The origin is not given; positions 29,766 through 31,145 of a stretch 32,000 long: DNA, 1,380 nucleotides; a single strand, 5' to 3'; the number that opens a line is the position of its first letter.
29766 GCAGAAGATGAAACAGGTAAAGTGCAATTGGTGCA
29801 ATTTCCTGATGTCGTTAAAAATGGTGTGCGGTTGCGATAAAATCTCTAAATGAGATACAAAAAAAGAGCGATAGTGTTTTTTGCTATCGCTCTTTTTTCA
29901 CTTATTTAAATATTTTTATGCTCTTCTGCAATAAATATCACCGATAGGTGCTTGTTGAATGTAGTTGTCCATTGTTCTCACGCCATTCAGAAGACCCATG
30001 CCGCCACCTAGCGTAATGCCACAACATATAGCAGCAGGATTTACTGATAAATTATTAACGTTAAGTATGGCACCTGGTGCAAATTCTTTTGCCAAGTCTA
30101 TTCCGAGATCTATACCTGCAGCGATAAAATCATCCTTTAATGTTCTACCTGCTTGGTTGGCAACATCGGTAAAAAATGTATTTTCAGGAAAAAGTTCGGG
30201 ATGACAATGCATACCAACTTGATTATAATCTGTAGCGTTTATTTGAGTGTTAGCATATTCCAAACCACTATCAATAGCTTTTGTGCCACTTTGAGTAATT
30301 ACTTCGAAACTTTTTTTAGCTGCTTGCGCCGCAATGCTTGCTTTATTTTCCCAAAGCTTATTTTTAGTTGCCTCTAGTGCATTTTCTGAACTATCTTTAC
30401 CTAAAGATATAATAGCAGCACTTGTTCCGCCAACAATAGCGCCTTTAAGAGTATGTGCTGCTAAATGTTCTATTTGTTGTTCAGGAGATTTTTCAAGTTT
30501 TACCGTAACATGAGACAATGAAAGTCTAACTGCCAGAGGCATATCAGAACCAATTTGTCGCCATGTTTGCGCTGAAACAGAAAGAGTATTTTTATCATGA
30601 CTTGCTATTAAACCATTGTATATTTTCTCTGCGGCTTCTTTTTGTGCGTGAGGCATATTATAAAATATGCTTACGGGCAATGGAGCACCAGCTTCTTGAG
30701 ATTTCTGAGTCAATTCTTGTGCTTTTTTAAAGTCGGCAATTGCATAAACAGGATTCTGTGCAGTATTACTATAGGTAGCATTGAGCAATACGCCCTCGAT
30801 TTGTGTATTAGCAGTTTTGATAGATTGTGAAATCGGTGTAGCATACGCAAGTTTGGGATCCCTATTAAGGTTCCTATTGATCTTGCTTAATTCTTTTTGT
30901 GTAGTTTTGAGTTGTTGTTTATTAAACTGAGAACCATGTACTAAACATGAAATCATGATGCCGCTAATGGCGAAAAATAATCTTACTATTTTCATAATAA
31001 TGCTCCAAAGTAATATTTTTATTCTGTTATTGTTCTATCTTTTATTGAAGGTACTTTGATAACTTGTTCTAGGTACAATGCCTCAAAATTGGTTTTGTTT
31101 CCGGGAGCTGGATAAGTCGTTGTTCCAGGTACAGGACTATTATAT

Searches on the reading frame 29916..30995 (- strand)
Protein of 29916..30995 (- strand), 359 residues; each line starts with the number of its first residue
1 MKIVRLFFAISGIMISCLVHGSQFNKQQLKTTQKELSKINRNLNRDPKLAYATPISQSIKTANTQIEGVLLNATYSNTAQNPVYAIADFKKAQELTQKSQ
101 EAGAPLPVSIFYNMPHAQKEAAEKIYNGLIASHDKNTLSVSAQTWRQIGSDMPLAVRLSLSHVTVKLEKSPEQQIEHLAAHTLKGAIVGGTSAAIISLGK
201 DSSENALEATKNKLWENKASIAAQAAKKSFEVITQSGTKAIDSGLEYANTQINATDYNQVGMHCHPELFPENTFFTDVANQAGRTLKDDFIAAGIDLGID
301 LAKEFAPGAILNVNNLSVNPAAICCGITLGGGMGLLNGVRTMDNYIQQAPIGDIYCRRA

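Call 9: search_protein_families(library=pfam, proteins=[window:29916-30995:-], max_evalue=0.001)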
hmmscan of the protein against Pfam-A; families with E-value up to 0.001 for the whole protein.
window:29916-30995:- (359 aa): 0 families

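Call 92: search_protein_families(library=pfam, proteins=[window:29916-30995:-], max_evalue=1)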
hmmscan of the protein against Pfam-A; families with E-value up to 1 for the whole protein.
window:29916-30995:- (359 aa): 4 families
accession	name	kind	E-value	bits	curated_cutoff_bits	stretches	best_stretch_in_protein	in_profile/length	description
PF21869.3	Dit-like_CBM2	-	0.085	12.6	27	0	25-86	92-153/228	Distal tail component, second carbohydrate binding domain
PF09716.15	ETRAMP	-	0.12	12.8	29.1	1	1-46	1-47/81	Malarial early transcribed membrane protein (ETRAMP)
PF23706.1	Rv1893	-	0.19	12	27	0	175-211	26-61/72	Rv1893-like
PF19602.4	DUF6107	-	0.4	11.3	27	0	101-129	17-45/106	Family of unknown function (DUF6107)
